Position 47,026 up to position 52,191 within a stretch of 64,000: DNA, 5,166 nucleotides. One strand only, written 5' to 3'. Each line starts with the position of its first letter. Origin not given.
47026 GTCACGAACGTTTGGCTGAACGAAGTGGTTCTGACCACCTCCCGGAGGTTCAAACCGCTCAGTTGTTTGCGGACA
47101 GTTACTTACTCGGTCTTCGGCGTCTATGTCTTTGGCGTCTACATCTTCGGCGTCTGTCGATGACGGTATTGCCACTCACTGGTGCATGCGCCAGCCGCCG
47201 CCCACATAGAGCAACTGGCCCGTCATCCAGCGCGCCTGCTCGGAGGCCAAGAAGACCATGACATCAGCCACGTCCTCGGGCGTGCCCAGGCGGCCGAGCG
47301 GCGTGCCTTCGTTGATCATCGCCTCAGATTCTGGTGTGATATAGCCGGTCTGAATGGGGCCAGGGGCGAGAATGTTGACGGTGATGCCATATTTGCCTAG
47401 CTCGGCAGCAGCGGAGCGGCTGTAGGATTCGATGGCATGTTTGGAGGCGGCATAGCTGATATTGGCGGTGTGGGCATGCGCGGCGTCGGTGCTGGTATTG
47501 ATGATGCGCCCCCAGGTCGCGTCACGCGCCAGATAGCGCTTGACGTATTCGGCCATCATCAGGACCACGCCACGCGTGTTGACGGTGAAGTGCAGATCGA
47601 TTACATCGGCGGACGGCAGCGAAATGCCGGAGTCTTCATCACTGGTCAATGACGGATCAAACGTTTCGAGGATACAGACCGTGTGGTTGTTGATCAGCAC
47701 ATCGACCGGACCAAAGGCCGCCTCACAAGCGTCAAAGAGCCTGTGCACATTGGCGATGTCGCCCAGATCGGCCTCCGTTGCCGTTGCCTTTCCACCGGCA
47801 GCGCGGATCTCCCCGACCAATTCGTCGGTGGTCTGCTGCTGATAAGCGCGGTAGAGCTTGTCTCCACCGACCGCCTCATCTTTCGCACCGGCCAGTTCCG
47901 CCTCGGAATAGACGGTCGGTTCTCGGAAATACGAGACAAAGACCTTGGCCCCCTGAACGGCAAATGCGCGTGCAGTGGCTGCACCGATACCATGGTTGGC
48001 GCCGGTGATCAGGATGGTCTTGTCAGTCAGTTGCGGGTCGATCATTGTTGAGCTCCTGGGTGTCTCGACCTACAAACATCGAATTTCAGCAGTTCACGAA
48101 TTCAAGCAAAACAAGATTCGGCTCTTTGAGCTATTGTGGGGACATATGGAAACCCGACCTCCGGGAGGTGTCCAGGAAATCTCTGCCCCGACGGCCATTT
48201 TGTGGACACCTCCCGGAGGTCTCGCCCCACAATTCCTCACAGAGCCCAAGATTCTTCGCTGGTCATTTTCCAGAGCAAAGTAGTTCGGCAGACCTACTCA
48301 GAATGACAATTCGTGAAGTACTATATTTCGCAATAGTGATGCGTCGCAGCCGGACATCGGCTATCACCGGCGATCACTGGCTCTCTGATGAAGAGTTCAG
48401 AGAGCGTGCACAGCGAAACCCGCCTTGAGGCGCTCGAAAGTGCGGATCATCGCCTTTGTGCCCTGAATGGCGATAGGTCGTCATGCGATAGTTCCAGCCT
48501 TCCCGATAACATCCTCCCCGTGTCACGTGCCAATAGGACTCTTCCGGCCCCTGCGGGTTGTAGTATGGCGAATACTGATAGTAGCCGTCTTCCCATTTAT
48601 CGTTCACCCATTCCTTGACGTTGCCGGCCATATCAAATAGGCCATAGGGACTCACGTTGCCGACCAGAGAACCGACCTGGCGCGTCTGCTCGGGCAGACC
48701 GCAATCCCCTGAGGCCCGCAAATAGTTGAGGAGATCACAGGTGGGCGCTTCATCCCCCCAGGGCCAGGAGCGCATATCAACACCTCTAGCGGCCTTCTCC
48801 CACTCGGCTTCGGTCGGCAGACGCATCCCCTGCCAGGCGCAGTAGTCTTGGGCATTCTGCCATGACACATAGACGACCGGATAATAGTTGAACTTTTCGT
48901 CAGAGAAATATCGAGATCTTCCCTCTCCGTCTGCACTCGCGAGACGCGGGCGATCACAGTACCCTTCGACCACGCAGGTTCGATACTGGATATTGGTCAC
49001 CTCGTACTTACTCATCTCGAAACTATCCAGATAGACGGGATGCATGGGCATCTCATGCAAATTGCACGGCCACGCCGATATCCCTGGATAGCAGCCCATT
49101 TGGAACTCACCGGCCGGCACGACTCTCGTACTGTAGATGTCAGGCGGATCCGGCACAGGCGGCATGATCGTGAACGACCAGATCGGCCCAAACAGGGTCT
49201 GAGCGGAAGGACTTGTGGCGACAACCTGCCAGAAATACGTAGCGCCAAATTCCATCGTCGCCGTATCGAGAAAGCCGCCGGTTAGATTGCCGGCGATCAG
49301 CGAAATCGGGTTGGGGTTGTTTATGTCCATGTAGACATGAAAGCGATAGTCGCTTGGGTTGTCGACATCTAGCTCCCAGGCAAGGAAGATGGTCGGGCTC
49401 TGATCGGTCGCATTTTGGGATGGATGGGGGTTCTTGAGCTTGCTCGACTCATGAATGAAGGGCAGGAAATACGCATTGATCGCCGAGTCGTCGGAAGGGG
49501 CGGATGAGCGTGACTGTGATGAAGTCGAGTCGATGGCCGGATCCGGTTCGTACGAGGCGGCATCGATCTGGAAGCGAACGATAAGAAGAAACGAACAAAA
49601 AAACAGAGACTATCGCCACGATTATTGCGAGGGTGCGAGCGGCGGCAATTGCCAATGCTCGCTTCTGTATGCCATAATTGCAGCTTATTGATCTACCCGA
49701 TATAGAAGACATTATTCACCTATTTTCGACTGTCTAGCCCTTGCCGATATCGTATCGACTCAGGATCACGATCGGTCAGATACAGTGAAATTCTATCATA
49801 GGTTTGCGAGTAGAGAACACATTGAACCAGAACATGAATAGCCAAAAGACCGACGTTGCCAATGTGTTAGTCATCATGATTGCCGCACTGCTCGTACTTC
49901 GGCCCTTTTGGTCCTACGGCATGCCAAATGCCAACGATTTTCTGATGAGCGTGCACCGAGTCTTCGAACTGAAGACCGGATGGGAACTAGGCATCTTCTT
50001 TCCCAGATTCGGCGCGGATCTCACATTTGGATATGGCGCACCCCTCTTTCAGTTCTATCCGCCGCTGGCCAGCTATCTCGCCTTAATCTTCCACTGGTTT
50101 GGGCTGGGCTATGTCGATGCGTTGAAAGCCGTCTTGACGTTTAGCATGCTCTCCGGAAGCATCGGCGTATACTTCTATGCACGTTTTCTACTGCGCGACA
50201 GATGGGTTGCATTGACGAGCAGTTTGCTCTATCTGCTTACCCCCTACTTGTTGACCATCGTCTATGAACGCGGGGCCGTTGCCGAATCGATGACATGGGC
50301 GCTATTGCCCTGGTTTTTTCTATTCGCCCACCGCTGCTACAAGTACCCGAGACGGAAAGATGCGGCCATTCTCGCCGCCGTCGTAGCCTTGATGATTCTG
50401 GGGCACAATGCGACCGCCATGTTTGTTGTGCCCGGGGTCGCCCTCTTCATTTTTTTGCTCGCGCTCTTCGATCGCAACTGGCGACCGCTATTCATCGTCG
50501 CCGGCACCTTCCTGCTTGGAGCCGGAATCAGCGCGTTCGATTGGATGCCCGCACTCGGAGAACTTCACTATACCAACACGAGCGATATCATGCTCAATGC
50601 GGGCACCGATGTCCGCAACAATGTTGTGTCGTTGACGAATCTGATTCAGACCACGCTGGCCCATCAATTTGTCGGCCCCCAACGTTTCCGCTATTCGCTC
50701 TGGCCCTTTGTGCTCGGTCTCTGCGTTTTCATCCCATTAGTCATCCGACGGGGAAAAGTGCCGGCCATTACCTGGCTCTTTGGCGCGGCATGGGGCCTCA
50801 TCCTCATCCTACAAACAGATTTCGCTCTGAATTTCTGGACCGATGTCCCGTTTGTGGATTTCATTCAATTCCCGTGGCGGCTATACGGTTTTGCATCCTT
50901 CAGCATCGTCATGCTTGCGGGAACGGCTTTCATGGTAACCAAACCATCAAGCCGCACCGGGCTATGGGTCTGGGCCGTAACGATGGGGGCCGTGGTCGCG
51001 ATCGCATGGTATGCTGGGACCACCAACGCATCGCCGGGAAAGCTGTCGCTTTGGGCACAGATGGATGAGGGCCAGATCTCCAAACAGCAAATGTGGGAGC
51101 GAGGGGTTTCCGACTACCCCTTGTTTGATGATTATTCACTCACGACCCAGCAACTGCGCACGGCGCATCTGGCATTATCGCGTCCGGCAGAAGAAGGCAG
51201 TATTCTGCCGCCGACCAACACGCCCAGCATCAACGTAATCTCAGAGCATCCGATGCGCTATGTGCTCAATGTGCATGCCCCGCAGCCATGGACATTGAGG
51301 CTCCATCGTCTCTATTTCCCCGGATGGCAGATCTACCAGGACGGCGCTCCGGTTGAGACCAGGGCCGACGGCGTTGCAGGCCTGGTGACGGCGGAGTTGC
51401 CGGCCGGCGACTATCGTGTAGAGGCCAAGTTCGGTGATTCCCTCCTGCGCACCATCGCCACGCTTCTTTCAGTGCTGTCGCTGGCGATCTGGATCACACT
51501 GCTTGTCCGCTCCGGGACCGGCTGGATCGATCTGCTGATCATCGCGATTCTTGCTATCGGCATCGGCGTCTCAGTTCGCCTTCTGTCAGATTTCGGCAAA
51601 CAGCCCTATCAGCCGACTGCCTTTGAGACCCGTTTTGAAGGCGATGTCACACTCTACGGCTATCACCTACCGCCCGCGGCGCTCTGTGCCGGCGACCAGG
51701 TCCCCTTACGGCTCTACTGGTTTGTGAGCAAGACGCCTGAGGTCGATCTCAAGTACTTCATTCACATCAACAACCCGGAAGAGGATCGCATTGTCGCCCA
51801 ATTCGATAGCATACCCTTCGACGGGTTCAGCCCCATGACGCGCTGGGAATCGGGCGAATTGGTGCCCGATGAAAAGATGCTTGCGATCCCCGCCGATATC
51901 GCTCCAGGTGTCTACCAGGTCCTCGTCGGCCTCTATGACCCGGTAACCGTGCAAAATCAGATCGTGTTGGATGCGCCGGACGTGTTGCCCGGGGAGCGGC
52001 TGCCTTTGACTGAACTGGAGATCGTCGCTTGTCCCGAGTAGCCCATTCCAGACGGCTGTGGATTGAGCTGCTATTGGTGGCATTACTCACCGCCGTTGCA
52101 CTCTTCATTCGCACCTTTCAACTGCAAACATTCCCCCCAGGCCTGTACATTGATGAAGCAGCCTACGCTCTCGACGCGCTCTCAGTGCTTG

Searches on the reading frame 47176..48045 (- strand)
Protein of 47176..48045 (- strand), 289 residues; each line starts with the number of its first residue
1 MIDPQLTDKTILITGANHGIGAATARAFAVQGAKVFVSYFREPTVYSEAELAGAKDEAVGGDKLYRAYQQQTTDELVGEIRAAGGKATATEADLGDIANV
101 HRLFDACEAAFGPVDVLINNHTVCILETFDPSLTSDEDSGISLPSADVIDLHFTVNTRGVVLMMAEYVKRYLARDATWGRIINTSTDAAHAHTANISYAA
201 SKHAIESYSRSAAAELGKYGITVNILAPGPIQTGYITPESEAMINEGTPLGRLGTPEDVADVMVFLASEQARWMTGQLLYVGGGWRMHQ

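Call 53: search_protein_families(library=pfam, proteins=[window:47176-48045:-], max_evalue=0.0001)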
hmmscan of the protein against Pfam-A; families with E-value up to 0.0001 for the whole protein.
window:47176-48045:- (289 aa): 3 families
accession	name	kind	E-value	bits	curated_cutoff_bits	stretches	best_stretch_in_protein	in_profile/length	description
PF13561.12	adh_short_C2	-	5.8e-47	160.7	27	1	59-285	18-235/236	Enoyl-(Acyl carrier protein) reductase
PF00106.31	adh_short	-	4.8e-37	127.8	26.6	2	66-237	30-188/195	short chain dehydrogenase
PF08659.16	KR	-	3.9e-06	27.3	22.6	1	10-120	2-88/180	KR domain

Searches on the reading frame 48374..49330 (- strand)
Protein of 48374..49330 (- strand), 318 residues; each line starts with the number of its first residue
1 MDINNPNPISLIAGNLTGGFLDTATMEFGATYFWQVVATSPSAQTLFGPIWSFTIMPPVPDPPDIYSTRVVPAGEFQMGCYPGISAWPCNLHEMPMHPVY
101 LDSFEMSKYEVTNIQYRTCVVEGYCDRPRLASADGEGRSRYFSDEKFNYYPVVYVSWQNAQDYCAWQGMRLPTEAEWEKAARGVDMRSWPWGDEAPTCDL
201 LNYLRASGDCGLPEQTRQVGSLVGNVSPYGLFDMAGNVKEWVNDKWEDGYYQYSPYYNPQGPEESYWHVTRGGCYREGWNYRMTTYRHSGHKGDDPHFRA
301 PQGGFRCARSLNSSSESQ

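Call 53: search_protein_families(library=pfam, proteins=[window:48374-49330:-], max_evalue=0.0001)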
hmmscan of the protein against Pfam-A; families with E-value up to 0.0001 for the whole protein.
window:48374-49330:- (318 aa): 1 family
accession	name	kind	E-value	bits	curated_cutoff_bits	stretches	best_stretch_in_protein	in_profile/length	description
PF03781.23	FGE-sulfatase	-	2e-47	162.5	23.3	1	70-309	7-255/255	Sulfatase-modifying factor enzyme 1-like domain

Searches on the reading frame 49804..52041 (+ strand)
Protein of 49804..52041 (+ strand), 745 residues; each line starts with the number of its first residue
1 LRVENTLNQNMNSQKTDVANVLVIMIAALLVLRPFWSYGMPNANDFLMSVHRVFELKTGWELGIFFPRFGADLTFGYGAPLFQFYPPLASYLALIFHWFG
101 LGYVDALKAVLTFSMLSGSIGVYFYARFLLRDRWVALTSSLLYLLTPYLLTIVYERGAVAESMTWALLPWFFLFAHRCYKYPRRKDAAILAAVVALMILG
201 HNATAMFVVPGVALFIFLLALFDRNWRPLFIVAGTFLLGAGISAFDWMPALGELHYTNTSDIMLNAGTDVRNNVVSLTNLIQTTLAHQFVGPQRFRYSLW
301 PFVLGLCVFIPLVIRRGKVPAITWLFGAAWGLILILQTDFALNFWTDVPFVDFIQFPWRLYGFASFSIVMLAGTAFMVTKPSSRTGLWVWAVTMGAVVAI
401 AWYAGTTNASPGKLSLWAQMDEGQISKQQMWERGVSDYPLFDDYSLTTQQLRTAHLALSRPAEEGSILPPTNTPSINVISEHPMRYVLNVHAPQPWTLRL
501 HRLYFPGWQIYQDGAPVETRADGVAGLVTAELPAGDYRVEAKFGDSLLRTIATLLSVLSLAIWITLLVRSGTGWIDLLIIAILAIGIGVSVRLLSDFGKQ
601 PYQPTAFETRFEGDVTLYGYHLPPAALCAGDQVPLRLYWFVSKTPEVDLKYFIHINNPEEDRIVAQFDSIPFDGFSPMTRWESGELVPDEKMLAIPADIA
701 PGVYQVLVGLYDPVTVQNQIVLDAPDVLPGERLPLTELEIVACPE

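Call 53: search_protein_families(library=pfam, proteins=[window:49804-52041:+], max_evalue=0.0001)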
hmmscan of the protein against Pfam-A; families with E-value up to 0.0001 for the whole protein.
window:49804-52041:+ (745 aa): 1 family
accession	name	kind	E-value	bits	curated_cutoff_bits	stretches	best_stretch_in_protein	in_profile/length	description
PF10131.15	PTPS_related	-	2.8e-15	56.3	26.4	1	82-402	1-304/621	6-pyruvoyl-tetrahydropterin synthase related domain; membrane protein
